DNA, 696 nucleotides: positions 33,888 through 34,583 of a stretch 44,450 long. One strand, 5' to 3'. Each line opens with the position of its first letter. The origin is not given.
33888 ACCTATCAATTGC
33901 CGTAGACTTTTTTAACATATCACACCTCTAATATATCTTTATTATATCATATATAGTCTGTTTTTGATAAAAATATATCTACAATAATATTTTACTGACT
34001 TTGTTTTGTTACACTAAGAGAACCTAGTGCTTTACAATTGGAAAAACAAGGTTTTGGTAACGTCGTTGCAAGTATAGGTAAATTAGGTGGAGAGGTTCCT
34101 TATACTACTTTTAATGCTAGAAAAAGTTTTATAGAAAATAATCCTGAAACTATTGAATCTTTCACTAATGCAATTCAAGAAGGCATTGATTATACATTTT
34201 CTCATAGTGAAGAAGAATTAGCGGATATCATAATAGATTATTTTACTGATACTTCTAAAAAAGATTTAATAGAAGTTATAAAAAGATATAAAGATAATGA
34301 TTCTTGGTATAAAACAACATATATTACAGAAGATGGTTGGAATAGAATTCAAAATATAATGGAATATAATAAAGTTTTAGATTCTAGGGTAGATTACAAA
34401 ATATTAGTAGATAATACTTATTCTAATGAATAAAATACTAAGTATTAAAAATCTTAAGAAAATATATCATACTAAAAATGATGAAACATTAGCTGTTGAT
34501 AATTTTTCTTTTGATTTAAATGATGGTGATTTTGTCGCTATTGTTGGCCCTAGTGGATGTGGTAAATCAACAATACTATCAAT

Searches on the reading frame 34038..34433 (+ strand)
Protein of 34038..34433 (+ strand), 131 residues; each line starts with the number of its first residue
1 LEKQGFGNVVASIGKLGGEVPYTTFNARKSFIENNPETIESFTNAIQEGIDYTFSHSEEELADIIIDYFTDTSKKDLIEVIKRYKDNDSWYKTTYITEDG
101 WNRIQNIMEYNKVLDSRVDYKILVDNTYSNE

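Call 3: search_protein_families(library=pfam, proteins=[window:34038-34433:+], max_evalue=0.01)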
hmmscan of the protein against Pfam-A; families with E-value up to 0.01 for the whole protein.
window:34038-34433:+ (131 aa): 1 family
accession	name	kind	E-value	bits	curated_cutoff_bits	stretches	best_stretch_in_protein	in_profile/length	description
PF09084.16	NMT1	-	0.00034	21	20.5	1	23-59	179-215/216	NMT1/THI5 like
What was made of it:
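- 34020..34433 (+): C-terminal part of the interrupted substrate-binding protein gene. The frame reads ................, and the ORF finder starts it at the TTG at 34038. It matches Pfam NMT1 profile positions 179-215 (call 3).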
